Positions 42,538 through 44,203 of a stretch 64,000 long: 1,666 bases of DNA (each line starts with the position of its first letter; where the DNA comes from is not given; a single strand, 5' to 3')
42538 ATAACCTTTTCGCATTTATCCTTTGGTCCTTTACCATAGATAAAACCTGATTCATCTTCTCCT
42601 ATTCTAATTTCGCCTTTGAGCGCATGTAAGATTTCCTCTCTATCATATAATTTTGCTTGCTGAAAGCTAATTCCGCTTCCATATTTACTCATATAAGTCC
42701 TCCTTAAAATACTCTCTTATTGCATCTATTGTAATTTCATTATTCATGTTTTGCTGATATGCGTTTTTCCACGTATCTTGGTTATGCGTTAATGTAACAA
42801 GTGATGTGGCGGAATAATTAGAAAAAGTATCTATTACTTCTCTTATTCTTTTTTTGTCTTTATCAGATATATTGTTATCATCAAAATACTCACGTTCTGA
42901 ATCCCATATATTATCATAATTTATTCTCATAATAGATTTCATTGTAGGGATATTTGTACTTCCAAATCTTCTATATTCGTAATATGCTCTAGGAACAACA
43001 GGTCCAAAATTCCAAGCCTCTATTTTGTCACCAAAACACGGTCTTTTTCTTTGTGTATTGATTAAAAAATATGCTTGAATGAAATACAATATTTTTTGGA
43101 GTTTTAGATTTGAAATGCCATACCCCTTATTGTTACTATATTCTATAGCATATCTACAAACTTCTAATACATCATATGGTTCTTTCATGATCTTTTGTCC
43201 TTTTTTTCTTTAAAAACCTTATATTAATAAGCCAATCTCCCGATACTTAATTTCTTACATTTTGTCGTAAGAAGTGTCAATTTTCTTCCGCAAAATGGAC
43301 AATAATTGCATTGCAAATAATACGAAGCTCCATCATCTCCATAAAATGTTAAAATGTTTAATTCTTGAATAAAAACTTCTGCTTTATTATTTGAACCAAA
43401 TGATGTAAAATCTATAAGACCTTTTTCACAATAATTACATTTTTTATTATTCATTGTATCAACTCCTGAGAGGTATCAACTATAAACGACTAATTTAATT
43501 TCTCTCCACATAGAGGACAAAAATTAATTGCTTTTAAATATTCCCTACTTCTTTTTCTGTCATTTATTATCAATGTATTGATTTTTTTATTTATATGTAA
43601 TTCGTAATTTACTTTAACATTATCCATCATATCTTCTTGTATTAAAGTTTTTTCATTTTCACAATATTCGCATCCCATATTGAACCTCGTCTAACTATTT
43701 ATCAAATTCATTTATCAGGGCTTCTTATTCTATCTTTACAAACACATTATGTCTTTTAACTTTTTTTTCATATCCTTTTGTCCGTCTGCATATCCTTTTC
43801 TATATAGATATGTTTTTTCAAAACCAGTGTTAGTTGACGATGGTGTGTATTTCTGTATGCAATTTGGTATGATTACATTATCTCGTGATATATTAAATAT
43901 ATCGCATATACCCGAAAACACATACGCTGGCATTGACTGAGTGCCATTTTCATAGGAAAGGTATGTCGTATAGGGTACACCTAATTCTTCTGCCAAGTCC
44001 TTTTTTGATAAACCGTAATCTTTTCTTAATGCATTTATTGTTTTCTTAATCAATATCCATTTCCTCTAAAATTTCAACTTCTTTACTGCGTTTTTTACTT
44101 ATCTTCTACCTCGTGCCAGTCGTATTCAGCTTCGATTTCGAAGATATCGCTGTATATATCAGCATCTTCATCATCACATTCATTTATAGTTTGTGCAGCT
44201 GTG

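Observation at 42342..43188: Panacea-domain (SocA/PanA-like) two-gene module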

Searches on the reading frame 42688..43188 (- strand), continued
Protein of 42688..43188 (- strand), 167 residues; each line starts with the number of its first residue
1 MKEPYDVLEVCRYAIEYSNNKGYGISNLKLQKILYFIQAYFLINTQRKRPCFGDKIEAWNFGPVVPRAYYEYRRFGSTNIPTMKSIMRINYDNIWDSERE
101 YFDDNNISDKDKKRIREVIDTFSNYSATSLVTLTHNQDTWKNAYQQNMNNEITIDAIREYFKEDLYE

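Call 58: find_related_loci(query=A4, collection=genome_contigs, flank=3000)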
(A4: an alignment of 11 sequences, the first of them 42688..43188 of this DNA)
Query A4 (167 aa) in genome_contigs; peptide patterns used: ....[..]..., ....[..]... (x = any residue, [..] = any of these).
480 stretches matched a pattern; 215 encode a relative of the query (tblastn E <= 1e-3); the best 80 are kept; 80 distinct loci.
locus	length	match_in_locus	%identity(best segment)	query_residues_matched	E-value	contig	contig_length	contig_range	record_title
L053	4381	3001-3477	62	5-163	2e-66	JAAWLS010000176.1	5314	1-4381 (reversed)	MAG: Lachnospiraceae bacterium isolate ABMPRH_240_1 SL341411_scaffold_26119, whole genome shotgun sequence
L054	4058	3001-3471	60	5-161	4e-64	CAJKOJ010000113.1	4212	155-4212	MAG TPA_asm: uncultured Clostridiales bacterium isolate ERR321572-bin.22 genome assembly, contig: NODE_7552_length_4212_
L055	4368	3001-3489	60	5-167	2e-63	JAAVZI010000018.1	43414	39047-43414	MAG: Lachnospiraceae bacterium isolate ABMPRH_301_1 k141_402572, whole genome shotgun sequence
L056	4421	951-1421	61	5-161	5e-63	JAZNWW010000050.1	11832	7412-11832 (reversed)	MAG: Acutalibacteraceae bacterium isolate T1900044782_TS20190248.MAGScoT_cleanbin_000002 SGB_2575_k141_749757, whole gen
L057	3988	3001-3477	60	5-163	2e-62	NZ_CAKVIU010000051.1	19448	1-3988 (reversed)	MAG: uncultured Catenibacterium sp. isolate REFINED_METABAT215_TOP10_CONTIGS_1500_ASSEMBLY_K77_MERGED__Hadza_MoBio_hadza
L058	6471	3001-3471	61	5-161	1e-62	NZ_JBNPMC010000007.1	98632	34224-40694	Bariatricus sp. SGI.154 HD273_6, whole genome shotgun sequence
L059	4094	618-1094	59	5-163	4e-62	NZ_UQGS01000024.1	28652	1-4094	Uncultured Catenibacterium sp. isolate UMGS270, whole genome shotgun sequence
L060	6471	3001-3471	60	5-161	6e-62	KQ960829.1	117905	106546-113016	Veillonellaceae bacterium DNF00626 genomic scaffold Scaffold50, whole genome shotgun sequence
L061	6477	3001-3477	58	5-163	2e-61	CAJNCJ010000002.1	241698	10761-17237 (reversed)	unidentified bacterium isolate Streptococcus species genome assembly, contig: NODE_2_length_241698_cov_13.5112, whole ge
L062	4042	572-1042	59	5-161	2e-61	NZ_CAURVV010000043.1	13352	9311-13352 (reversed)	MAG: uncultured Granulicatella sp. isolate ERR9969160_bin.13_MetaWRAP_v1.3_MAG ERZ21615780.2246, whole genome shotgun se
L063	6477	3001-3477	58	5-163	2e-61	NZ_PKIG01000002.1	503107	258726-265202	Streptococcus oralis subsp. dentisani strain UMB0832 .16933_8_21.2, whole genome shotgun sequence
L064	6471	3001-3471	59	5-161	2e-61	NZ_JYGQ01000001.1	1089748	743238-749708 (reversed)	Streptococcus mitis strain SK137 TZ91_contig000001, whole genome shotgun sequence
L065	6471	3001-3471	59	5-161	4e-61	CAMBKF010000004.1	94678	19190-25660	MAG: uncultured Oscillibacter sp. isolate SRR17382103_bin.48_metaWRAP_v1.3_MAG genome assembly, contig: ERZ10544652.76,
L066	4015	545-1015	60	5-161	6e-61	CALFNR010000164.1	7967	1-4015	MAG TPA_asm: uncultured Lachnoclostridium sp. isolate SRR1747057_bin.44_CONCOCT_v1.1_MAG genome assembly, contig: ERZ808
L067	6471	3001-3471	57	5-161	2e-60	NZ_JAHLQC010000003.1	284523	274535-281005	Falcatimonas sp. MSJ-15 L-15_ctg003, whole genome shotgun sequence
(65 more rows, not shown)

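Call 68: search_solved_structures(query=A4, max_evalue=0.01)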
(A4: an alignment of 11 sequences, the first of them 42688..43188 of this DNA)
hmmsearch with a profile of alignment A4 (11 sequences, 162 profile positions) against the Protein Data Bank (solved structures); distinct sequences matched with E-value up to 0.01: 0.

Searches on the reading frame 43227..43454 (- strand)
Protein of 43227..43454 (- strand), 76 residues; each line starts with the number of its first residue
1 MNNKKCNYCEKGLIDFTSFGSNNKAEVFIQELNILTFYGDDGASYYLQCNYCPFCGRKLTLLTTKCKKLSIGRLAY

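Call 3: search_protein_families(library=pfam, proteins=[window:43227-43454:-], max_evalue=0.1)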
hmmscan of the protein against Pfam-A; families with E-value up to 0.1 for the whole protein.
window:43227-43454:- (76 aa): 4 families
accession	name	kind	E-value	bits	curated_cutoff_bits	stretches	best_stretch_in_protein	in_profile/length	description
PF22400.1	DUF6980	-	0.0031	18.2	27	1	36-60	39-63/99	Domain of unknown function (DUF6980)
PF17034.11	zinc_ribbon_16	-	0.01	16.5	27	1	6-63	1-52/125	Zinc-ribbon like family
PF24333.1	DUF7501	-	0.04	14.5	27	0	49-60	10-21/58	Family of unknown function (DUF7501)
PF18771.7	APOBEC3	-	0.09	13.3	27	0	1-33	58-90/137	APOBEC3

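Call 4: search_protein_families(library=padloc, proteins=[window:43227-43454:-], max_evalue=0.1)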
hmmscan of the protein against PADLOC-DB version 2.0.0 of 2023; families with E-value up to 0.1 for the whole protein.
window:43227-43454:- (76 aa): 0 families

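Call 5: search_protein_families(library=phrogs, proteins=[window:43227-43454:-], max_evalue=0.01)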
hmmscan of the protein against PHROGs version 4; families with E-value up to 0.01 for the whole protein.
window:43227-43454:- (76 aa): 4 families
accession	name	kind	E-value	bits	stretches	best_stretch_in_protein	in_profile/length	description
phrog_1494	-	unknown function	1.1e-07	32.3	1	2-62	148-212/226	-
phrog_4030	-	unknown function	0.0008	20.5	1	27-60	45-78/85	-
phrog_33828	-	unknown function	0.0047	17.9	1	49-63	41-55/58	-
phrog_7033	-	unknown function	0.0058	17.6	1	46-59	80-93/197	-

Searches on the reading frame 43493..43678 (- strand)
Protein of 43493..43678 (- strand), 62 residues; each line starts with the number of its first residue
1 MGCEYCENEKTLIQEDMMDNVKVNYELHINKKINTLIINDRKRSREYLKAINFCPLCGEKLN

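Call 3: search_protein_families(library=pfam, proteins=[window:43493-43678:-], max_evalue=0.1)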
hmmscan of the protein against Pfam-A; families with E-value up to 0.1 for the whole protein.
window:43493-43678:- (62 aa): 1 family
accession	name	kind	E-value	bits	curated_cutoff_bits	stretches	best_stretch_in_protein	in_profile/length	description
PF22400.1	DUF6980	-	0.013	16.1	27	1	34-61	38-62/99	Domain of unknown function (DUF6980)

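Call 4: search_protein_families(library=padloc, proteins=[window:43493-43678:-], max_evalue=0.1)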
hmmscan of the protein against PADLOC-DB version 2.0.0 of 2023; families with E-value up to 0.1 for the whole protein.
window:43493-43678:- (62 aa): 0 families

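Call 5: search_protein_families(library=phrogs, proteins=[window:43493-43678:-], max_evalue=0.01)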
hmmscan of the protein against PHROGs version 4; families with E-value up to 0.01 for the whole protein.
window:43493-43678:- (62 aa): 3 families
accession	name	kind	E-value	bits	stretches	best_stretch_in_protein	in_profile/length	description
phrog_1494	-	unknown function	5.5e-08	33.3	1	1-62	150-210/226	-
phrog_7033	-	unknown function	0.0015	19.5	1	9-61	41-93/197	-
phrog_4030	-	unknown function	0.0019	19.3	1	44-62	60-78/85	-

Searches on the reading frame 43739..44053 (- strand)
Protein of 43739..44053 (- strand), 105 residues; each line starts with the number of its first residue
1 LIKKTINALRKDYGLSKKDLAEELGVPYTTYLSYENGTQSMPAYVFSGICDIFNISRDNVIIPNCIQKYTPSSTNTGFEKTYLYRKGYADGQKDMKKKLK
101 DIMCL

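Call 3: search_protein_families(library=pfam, proteins=[window:43739-44053:-], max_evalue=0.1)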
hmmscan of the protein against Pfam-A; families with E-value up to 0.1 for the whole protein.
window:43739-44053:- (105 aa): 8 families
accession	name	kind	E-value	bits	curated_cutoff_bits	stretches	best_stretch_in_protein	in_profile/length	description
PF01381.28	HTH_3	-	2.3e-08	34.4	23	1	7-56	2-51/55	Helix-turn-helix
PF12844.13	HTH_19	-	5.8e-07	29.8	30.2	1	6-58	4-56/64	Helix-turn-helix domain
PF13443.12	HTH_26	-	5.1e-05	23.9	22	1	6-56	2-53/63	Cro/C1-type HTH DNA-binding domain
PF13560.12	HTH_31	-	9.3e-05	23.1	27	1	8-58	8-59/64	Helix-turn-helix domain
PF13412.12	HTH_24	-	0.00075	19.5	21.9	1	3-31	6-34/48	Winged helix-turn-helix DNA-binding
PF18517.6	LZ3wCH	-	0.012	16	26.1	1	1-28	23-50/55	Leucine zipper with capping helix domain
PF13384.12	HTH_23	-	0.04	14.2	24.6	0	9-31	13-34/50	Homeodomain-like domain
PF00798.23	Arena_glycoprot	-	0.054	12.6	25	1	1-34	335-368/483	Arenavirus glycoprotein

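Call 4: search_protein_families(library=padloc, proteins=[window:43739-44053:-], max_evalue=0.1)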
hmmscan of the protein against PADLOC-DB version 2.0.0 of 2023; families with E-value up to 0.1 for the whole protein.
window:43739-44053:- (105 aa): 7 families
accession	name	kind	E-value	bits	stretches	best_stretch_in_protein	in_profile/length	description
PDLC02926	HTH_VI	-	2.8e-07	28.7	1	1-57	1-57/92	-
PDLC03951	RmrA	-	0.00031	17.8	1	6-62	13-69/400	-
PDLC03945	RmrA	-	0.0039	14.4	1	4-72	5-71/394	-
PDLC03947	RmrA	-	0.0048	13.8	1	5-56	15-66/383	-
PDLC03952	RmrA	-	0.0076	13.1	1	3-53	24-74/395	-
PDLC03536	REase_II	-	0.01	13.5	1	2-74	11-83/237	Type II restriction enzyme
PDLC03949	RmrA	-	0.013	12.4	1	6-51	7-52/363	-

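Call 5: search_protein_families(library=phrogs, proteins=[window:43739-44053:-], max_evalue=0.01)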
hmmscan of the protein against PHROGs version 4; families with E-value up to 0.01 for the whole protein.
window:43739-44053:- (105 aa): 13 families
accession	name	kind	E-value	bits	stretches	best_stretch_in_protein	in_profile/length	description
phrog_8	-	transcription regulation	1.6e-11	45.3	1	1-72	76-147/346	transcriptional regulator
phrog_8898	-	unknown function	6.8e-09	36.3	1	1-49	1-49/70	-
phrog_3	-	transcription regulation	4.4e-08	34.3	1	1-70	88-155/430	transcriptional repressor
phrog_2967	-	transcription regulation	1.6e-06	28.8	1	3-58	12-67/225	transcriptional regulator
phrog_955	-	DNA, RNA and nucleotide metabolism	3.2e-06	28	1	5-51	28-74/142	HTH DNA binding protein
phrog_147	-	transcription regulation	2.3e-05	25.7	1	2-50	5-54/100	transcriptional regulator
phrog_6962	-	unknown function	4.7e-05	24.6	1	8-40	8-40/73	-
phrog_2104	-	unknown function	0.0003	22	1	4-39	42-77/103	-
phrog_11187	-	transcription regulation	0.0003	21.6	1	2-50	8-56/63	transcriptional regulator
phrog_25567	-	unknown function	0.00066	20.6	1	3-45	53-94/115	-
phrog_7241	-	transcription regulation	0.00096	20.2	1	5-60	65-120/122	transcriptional regulator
phrog_2328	-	transcription regulation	0.0032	18.3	1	6-49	20-63/128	transcriptional repressor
phrog_11451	-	transcription regulation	0.0056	18.1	0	5-98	9-92/98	CI-like repressor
